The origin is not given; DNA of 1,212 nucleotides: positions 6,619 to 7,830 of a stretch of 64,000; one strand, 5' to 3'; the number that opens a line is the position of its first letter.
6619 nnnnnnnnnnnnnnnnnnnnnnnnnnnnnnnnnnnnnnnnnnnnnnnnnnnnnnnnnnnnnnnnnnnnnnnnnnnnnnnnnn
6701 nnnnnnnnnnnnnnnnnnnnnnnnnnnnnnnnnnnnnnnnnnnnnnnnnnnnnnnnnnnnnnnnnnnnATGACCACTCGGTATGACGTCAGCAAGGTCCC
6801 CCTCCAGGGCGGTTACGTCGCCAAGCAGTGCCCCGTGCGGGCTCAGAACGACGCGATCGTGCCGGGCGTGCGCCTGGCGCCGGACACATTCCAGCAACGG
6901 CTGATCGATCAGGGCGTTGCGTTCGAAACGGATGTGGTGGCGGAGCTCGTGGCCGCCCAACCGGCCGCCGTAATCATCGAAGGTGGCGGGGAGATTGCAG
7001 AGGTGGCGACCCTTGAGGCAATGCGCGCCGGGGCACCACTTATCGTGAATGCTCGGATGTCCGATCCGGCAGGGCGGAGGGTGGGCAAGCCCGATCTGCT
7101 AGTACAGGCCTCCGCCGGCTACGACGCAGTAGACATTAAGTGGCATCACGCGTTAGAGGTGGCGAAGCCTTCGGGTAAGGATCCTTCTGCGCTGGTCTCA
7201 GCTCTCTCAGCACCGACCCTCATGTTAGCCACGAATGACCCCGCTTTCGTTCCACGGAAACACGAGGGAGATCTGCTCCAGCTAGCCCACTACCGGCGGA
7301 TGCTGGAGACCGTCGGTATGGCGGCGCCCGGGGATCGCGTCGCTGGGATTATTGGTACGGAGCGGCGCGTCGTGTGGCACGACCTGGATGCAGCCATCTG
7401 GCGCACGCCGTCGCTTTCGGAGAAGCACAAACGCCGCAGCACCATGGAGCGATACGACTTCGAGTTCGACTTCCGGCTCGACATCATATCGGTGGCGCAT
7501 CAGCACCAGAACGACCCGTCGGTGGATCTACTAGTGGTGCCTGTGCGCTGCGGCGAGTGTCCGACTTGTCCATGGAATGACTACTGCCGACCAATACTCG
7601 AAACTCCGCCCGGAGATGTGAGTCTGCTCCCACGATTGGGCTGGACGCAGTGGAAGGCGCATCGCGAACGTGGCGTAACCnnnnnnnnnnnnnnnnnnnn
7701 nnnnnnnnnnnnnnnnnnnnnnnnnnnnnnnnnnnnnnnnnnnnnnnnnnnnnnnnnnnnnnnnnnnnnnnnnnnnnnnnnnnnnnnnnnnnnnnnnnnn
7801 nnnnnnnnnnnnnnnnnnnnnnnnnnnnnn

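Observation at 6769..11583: Single-chain fusion of a RecB/Cas4-like nuclease, a DEDD exonuclease and a complete MmeI-type restriction-methylase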

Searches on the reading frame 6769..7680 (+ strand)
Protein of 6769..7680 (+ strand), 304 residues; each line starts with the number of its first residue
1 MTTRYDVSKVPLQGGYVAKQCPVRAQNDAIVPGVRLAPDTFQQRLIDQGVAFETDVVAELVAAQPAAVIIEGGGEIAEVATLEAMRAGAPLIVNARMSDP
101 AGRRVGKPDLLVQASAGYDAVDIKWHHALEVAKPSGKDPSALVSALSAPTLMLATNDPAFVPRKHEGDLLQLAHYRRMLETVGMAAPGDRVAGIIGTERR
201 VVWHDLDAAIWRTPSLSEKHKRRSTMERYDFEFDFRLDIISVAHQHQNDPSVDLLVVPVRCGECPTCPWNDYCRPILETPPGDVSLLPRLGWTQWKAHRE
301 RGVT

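Call 18: search_protein_families(library=pfam, proteins=[window:6769-7680:+], max_evalue=10)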
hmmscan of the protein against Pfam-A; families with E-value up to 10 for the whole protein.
window:6769-7680:+ (304 aa): 1 family
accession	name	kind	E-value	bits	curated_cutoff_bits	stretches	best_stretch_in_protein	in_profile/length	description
PF23963.1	DUF7291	-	0.14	12.7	27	1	172-235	26-86/131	Family of unknown function (DUF7291)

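Call 66: predict_structure(alignment_id=A2)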
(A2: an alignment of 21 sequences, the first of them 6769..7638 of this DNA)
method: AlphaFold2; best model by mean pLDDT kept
length: 290 residues; sequences in the alignment: 21
mean_pLDDT: 91.8   pTM: 0.90
mean pLDDT of the five models: 91.8, 91.5, 90.6, 90.5, 89.2
residues with pLDDT >= 90: 223; 70-90: 50; 50-70: 16; < 50: 1
segments of 3 or more residues with pLDDT < 50: none
pLDDT, mean of each block of 10 residues (from residue 1): 79 93 90 78 94 98 96 95 98 98 97 96 97 86 97 96 96 98 96 98 97 84 96 96 93 89 85 84 62
secondary structure, 60 per line:
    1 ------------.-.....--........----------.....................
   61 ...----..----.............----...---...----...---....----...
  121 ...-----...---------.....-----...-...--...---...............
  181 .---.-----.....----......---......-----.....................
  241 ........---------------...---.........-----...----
elements in order: H15-19 H22-29 H40-63 H74-86 E91-93 E97-99 E104-106 E110-113 E118-123 E129-131 E141-145 E155-157 E160-162 H166-181 E191-195 E200-205 E209-214 E220-224 H225-248 H270-278

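Call 68: fold_search(model_id=the predicted structure, library=pdb)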
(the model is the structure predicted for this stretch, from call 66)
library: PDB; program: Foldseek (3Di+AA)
matches with E <= 10: 120; with E <= 0.001: 2
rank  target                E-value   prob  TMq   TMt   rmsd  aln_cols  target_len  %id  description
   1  7mi5_A                8.1e-04  1.00  0.45  0.26   5.7       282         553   13  Asymmetrical PAM-Non PAM prespacer bound Cas4/Cas1/Cas2 complex (released 2021-11-17)
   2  7mi4_A                9.7e-04  1.00  0.41  0.24   7.3       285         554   14  Symmetrical PAM-PAM prespacer bound Cas4/Cas1/Cas2 complex (released 2021-11-17)
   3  8d3l_I                4.1e-03  0.98  0.31  0.39   6.2       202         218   15  Type I-C Cas4-Cas1-Cas2 complex bound to a PAM/PAM prespacer (released 2022-11-02)
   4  5zyv_A                9.4e-03  0.99  0.32  0.44  10.7       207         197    9  Crystal structure of human MGME1 with single strand DNA2 and Ca2+ (released 2018-09-19)
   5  8d3q_J                1.3e-02  0.90  0.33  0.47  13.3       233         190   12  Type I-C Cas4-Cas1-Cas2 complex bound to a PAM/NoPAM prespacer (released 2022-11-02)
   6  8d3l_J                1.3e-02  0.96  0.41  0.51   7.3       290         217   12  Type I-C Cas4-Cas1-Cas2 complex bound to a PAM/PAM prespacer (released 2022-11-02)
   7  4r5q                  1.5e-02  0.97  0.22  0.28   9.7       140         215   14  Crystal structure and nuclease activity of the CRISPR-associated Cas4 protein Pcal_0546 from Pyrobaculum calidifontis co (released 2014-09-17)
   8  5eaw_A                4.7e-02  0.66  0.27  0.09   9.5       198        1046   11  Crystal structure of Dna2 nuclease-helicase (released 2015-11-18)
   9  5zyt_B                6.3e-02  0.90  0.32  0.41  10.4       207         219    9  Crystal structure of human MGME1 with 3' overhang double strand DNA3 (released 2018-09-19)
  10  5ean_A                8.5e-02  0.72  0.30  0.09   9.0       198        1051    9  Crystal structure of Dna2 in complex with a 5' overhang DNA (released 2015-11-18)
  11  8xa9_B                1.1e-01  0.77  0.33  0.42   9.5       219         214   10  Human MGME1 in complex with 5'-overhang DNA (released 2024-03-20)
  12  8xa9_A                1.1e-01  0.84  0.32  0.42   9.7       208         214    9  Human MGME1 in complex with 5'-overhang DNA (released 2024-03-20)
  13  5zyt_A                1.4e-01  0.80  0.34  0.43  10.6       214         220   10  Crystal structure of human MGME1 with 3' overhang double strand DNA3 (released 2018-09-19)
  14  5zyt_D                2.2e-01  0.54  0.29  0.36  10.8       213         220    9  Crystal structure of human MGME1 with 3' overhang double strand DNA3 (released 2018-09-19)
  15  5zyt_C                2.5e-01  0.57  0.30  0.38  10.5       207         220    9  Crystal structure of human MGME1 with 3' overhang double strand DNA3 (released 2018-09-19)
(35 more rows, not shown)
